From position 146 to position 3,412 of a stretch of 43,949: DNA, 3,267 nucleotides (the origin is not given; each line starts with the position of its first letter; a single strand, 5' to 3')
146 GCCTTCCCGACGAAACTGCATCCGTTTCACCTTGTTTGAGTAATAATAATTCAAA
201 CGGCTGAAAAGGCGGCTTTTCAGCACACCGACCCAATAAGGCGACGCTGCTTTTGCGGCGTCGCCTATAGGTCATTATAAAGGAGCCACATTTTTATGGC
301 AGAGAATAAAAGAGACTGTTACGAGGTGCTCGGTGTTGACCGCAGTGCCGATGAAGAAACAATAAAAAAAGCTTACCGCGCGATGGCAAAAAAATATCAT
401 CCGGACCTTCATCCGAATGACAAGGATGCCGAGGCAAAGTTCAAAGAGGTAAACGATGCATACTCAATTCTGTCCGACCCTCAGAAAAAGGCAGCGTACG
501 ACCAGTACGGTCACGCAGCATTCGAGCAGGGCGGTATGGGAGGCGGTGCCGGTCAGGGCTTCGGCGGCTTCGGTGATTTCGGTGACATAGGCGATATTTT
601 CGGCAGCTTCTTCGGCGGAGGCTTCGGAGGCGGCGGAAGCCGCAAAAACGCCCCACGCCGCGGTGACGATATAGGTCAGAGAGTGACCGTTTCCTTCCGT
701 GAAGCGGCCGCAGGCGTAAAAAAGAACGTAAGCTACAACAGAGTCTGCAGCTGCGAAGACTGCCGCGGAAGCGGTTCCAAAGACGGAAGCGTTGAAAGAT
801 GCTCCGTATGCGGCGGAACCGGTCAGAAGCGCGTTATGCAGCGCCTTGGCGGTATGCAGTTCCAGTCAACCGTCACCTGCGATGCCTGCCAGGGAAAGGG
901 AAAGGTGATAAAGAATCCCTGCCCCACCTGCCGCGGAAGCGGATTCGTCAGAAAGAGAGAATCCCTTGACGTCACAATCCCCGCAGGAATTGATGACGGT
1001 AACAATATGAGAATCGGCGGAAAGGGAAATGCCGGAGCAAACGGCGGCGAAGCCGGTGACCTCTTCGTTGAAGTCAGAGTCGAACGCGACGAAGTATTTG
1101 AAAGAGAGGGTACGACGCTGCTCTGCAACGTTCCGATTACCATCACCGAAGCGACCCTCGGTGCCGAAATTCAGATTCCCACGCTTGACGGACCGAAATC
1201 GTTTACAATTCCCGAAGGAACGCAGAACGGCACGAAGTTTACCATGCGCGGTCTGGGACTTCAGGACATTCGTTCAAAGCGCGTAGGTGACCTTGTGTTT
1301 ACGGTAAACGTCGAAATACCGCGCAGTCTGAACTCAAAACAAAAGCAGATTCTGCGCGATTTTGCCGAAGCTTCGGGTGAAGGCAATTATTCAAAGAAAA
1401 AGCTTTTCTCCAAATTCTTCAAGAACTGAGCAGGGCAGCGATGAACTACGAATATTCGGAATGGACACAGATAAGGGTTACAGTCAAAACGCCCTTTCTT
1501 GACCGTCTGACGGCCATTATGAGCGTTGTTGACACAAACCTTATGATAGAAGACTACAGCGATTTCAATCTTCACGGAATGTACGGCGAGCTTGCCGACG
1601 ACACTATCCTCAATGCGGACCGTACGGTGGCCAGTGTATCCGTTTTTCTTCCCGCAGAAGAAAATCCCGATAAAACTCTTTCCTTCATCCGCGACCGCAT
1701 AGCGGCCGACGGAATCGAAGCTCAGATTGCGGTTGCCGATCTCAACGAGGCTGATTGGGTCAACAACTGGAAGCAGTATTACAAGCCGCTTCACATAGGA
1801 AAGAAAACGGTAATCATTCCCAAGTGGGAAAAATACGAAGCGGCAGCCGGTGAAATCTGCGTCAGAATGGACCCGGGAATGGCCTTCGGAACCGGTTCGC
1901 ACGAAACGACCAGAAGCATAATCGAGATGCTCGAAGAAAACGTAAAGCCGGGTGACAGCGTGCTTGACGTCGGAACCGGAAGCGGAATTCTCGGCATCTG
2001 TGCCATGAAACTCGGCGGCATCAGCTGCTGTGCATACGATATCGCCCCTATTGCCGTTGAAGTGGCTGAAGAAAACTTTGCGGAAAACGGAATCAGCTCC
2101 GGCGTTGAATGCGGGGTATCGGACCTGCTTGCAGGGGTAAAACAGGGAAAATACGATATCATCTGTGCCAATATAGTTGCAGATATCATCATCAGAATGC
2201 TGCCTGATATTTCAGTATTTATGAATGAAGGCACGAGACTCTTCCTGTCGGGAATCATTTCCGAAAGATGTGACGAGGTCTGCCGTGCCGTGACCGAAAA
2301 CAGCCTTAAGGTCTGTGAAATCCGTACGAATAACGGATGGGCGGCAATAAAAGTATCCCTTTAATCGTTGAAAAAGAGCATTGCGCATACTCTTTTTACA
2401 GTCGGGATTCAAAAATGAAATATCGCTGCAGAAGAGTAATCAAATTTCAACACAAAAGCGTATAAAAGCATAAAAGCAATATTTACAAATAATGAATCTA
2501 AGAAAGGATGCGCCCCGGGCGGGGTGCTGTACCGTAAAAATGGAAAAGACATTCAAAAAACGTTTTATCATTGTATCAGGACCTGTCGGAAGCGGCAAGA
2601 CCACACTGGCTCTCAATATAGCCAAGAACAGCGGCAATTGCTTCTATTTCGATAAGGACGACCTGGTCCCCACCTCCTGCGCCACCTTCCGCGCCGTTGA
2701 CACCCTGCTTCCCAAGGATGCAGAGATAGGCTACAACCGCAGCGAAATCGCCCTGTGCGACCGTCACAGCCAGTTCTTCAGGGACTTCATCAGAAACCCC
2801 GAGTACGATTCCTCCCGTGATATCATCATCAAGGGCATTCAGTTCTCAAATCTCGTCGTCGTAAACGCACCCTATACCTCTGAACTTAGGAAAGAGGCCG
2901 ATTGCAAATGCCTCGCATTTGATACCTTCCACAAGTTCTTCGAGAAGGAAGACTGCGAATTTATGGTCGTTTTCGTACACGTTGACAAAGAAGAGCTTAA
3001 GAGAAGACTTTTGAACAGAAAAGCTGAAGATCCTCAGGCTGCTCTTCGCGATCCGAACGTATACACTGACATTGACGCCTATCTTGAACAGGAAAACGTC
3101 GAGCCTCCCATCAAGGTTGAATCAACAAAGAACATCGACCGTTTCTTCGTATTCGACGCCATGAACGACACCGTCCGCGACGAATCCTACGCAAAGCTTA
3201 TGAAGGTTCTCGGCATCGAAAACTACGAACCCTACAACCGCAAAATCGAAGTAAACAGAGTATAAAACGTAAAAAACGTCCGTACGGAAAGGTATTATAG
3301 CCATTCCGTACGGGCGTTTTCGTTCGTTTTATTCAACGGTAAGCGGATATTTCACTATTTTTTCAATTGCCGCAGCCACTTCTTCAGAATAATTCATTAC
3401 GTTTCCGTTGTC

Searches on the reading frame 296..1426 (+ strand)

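Call 25: search_protein_families(library=pfam, proteins=[window:296-1426:+], max_evalue=0.00001)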
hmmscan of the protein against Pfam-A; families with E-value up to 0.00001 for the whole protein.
window:296-1426:+ (377 aa): 3 families
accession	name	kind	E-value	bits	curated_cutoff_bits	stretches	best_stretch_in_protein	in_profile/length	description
PF01556.23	DnaJ_C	-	7.8e-46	156.3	26.6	1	129-342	4-152/152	DnaJ C terminal domain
PF00226.36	DnaJ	-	2.1e-26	92.2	27.8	1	7-69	1-63/63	DnaJ domain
PF00684.25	DnaJ_CXXCXGXG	-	6.9e-16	58.7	32.7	1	153-216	1-65/65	DnaJ central domain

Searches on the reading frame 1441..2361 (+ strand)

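Call 25: search_protein_families(library=pfam, proteins=[window:1441-2361:+], max_evalue=0.00001)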
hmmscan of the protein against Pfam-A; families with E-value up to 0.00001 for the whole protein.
window:1441-2361:+ (307 aa): 6 families
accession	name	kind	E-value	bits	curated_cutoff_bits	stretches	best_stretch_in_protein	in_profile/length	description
PF06325.19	PrmA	-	7.2e-76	255.9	22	1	7-305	1-293/296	Ribosomal protein L11 methyltransferase (PrmA)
PF05175.20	MTS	-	6.1e-12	45.9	23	1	154-244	17-105/170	Methyltransferase small domain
PF12847.13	Methyltransf_18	-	1.2e-07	32.3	27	1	162-271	6-117/151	Methyltransferase domain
PF13847.12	Methyltransf_31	-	2.8e-07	30.7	27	1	169-269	2-102/145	Methyltransferase domain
PF13649.12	Methyltransf_25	-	2.1e-06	28.7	27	1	174-244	1-71/97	Methyltransferase domain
PF13489.12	Methyltransf_23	-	3.1e-06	27.4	27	1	160-246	13-90/164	Methyltransferase domain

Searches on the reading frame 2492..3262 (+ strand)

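Call 25: search_protein_families(library=pfam, proteins=[window:2492-3262:+], max_evalue=0.00001)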
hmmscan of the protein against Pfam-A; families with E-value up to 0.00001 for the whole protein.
window:2492-3262:+ (257 aa): 2 families
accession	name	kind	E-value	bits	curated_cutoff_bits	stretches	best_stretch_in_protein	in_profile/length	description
PF13238.12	AAA_18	-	4.1e-10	40.6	29.4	1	26-182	1-117/128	AAA domain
PF13671.12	AAA_33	-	1.8e-06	28.8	27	1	26-182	2-124/143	AAA domain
